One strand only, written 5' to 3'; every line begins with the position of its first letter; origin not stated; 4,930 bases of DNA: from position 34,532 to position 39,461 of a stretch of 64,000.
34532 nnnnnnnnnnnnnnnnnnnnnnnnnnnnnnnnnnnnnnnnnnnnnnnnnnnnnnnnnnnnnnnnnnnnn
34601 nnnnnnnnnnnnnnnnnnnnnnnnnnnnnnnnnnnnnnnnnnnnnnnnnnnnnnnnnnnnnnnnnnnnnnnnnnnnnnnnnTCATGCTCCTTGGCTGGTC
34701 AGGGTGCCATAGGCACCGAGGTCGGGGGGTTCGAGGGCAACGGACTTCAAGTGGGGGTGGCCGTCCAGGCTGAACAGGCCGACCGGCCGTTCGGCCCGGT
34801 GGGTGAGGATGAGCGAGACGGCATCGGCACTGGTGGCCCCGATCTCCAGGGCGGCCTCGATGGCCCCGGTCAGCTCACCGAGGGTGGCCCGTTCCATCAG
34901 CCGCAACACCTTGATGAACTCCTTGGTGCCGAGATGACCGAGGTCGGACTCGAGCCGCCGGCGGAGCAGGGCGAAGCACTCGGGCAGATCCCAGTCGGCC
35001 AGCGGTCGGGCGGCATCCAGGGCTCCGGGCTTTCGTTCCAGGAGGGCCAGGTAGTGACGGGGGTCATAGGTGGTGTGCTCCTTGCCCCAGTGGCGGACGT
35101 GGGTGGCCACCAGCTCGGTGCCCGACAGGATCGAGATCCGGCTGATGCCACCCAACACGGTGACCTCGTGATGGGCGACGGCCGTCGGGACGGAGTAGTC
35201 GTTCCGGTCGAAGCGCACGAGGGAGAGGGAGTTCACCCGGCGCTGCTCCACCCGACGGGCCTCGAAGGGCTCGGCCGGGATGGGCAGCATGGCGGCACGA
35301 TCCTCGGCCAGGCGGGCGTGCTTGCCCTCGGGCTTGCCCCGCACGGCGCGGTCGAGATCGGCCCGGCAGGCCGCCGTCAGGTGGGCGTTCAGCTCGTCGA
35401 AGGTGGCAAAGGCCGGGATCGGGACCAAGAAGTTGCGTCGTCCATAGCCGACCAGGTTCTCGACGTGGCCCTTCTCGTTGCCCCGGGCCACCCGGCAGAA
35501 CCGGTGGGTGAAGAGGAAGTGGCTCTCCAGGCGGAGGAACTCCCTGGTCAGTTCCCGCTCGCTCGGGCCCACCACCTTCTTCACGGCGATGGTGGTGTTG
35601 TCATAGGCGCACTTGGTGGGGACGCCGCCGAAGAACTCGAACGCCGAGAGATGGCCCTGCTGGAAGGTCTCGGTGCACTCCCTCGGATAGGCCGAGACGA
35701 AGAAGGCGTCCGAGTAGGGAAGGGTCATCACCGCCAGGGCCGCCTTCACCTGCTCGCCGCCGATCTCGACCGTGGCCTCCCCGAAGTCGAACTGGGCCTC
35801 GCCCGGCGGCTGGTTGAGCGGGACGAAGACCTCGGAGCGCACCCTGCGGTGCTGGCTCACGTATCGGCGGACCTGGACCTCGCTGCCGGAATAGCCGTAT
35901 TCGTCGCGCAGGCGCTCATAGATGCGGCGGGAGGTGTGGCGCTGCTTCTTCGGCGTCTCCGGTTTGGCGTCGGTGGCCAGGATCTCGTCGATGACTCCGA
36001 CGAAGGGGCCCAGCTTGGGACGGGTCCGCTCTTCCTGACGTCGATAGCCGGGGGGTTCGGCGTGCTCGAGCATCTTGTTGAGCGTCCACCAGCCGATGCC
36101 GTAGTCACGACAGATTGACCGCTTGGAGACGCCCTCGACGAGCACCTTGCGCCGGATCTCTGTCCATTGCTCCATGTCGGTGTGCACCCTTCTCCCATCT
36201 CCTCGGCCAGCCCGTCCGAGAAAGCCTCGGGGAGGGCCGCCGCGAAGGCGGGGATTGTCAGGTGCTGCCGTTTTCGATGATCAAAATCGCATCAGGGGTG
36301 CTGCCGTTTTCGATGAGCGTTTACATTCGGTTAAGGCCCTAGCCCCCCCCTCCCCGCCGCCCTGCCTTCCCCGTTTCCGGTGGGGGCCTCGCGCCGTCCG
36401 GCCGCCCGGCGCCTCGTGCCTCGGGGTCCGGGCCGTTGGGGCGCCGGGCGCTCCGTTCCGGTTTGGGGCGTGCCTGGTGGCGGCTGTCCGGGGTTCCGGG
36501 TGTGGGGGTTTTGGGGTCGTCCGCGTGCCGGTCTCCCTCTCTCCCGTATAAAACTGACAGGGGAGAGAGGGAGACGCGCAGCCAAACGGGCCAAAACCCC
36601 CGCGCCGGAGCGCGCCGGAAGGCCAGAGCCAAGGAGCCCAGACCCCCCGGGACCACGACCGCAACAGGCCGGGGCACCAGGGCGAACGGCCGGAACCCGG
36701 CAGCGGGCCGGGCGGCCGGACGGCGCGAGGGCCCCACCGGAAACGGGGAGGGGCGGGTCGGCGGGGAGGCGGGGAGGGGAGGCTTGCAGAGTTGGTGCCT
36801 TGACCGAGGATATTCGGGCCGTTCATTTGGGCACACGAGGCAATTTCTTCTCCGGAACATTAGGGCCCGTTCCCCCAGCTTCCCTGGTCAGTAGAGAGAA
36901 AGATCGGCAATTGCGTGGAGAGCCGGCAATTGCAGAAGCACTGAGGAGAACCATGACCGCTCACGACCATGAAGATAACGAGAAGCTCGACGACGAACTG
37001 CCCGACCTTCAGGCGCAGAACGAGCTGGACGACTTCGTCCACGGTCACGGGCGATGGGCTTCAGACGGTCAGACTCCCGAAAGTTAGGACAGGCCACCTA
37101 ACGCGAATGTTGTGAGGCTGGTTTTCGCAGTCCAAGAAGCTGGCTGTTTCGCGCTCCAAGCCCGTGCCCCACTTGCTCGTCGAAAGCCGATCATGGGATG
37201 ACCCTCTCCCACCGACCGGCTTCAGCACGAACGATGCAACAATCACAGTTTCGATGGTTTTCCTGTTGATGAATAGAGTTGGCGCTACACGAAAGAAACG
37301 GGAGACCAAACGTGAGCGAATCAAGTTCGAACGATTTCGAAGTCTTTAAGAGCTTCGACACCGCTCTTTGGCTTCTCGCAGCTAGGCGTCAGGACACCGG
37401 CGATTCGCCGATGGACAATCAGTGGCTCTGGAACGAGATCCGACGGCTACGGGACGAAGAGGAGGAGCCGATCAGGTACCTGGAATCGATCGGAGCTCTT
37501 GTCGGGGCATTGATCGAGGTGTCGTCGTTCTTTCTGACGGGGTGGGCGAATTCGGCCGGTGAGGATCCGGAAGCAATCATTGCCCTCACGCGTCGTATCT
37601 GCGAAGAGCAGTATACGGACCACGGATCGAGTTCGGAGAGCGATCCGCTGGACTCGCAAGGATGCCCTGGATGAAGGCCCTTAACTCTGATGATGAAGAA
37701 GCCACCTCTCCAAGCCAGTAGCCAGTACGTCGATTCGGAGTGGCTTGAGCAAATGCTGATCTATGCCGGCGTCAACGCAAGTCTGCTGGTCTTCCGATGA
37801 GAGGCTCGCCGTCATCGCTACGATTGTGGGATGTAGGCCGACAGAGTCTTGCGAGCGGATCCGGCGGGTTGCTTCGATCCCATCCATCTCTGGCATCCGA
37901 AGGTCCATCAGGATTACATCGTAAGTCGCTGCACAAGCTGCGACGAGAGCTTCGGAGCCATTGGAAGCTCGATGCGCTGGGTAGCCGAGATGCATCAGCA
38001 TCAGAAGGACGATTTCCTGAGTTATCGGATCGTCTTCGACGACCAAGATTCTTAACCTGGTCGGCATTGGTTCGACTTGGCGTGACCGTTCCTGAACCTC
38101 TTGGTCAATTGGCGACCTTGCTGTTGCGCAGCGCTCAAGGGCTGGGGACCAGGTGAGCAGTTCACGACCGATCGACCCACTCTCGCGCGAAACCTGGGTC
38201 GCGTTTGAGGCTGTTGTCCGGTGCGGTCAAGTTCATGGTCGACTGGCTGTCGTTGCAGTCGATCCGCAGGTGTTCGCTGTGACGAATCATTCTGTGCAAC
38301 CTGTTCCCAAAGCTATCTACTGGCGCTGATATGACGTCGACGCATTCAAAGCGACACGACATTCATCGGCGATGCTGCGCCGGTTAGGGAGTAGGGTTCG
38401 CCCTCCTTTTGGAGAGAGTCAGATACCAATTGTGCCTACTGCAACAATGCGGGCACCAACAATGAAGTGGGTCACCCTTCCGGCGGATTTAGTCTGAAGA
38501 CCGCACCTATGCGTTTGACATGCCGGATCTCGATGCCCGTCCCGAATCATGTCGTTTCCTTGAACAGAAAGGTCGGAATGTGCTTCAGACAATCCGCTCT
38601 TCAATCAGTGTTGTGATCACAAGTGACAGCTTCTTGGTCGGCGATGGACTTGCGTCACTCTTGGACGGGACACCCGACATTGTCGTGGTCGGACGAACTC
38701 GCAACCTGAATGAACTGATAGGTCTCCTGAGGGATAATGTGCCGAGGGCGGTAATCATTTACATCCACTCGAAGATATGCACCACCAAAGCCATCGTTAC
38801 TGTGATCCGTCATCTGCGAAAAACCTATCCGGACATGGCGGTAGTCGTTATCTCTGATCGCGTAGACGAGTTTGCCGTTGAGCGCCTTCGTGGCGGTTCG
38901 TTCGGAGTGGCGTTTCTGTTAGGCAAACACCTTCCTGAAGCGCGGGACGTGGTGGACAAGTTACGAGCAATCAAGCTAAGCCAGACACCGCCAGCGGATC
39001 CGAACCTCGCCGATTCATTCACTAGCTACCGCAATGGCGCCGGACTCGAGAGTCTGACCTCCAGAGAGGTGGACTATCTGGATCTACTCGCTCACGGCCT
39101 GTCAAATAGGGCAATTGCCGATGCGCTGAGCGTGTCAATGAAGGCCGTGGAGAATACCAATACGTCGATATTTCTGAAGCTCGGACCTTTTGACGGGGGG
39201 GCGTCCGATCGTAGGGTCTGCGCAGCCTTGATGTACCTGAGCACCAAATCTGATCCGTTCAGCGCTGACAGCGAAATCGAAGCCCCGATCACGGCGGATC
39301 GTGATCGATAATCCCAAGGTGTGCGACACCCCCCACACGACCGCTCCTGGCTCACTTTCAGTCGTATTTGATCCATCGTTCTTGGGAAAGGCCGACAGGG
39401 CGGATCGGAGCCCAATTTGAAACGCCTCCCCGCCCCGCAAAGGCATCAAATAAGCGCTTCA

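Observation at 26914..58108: Unclassified ~210-265 bp GC-rich element family marking every block junction of the accessory region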

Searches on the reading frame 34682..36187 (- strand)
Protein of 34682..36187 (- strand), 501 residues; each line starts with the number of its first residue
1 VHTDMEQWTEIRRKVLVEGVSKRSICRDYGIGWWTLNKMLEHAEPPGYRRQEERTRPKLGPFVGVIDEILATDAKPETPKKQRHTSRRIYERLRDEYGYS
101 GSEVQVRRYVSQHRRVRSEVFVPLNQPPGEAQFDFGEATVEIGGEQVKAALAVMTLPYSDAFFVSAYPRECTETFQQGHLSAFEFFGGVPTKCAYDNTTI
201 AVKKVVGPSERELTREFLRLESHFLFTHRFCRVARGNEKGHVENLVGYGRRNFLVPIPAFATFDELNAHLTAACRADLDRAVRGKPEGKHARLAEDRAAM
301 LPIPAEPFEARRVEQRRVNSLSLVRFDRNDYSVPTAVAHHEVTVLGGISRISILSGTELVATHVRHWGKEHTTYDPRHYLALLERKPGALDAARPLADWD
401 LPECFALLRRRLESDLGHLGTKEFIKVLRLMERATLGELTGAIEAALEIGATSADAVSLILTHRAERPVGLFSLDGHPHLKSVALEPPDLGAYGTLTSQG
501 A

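Call 11: search_protein_families(library=pfam, proteins=[window:34682-36187:-], max_evalue=0.01)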
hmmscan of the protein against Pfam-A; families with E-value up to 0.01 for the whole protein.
window:34682-36187:- (501 aa): 2 families
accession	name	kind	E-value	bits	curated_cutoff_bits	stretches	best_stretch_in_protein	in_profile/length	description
PF22483.2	Mu-transpos_C_2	-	2.2e-21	75.8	27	1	304-375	2-73/73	Mu transposase, C-terminal domain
PF00665.32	rve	-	1e-07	32.6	32.6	1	126-234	3-100/102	Integrase core domain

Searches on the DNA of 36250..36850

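Call 33: search_rna_families(source=window, start=36250, end=36850, threshold=evalue, max_evalue=10)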
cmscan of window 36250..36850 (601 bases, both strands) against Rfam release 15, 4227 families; matches with E-value up to 10: 9.
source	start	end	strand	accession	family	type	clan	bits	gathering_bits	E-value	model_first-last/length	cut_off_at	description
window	36503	36600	-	RF03398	mir-3552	Gene; miRNA;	-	21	120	0.12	1-105/105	no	mir-3552 microRNA precursor family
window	36515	36591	+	RF04240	mir-4716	Gene; miRNA;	-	20.1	76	0.19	1-84/84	no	mir-4716 microRNA precursor family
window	36521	36581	-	RF03834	mir-3173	Gene; miRNA;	-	19.5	84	0.9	1-80/80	no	mir-3173 microRNA precursor family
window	36531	36575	-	RF04240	mir-4716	Gene; miRNA;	-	19.3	76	0.32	1-84/84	no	mir-4716 microRNA precursor family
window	36533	36573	-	RF04163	mir-8364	Gene; miRNA;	-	18.4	67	1.6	12-48/61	no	mir-8364 microRNA precursor family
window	36513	36595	-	RF00829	mir-149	Gene; miRNA;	-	17.6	79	4.3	1-86/86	no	mir-149 microRNA precursor family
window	36519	36583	+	RF00829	mir-149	Gene; miRNA;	-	17.1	79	5.4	1-86/86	no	mir-149 microRNA precursor family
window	36525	36611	-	RF02965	CyVA-1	Gene; sRNA;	-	15.5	41.4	1.9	1-77/77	no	CyVA-1 RNA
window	36528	36578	+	RF01915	mir-2238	Gene; miRNA;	-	14.5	52.2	7.2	1-86/86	no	mir-2238 microRNA precursor family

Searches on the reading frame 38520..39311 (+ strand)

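Call 12: search_protein_families(library=pfam, proteins=[window:38520-39311:+], max_evalue=0.01)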
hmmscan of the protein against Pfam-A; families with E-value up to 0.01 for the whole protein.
window:38520-39311:+ (263 aa): 1 family
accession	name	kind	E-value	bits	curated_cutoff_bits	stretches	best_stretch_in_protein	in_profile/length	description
PF00196.25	GerE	-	1.5e-09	37.8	23.5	1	177-222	1-46/57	Bacterial regulatory proteins, luxR family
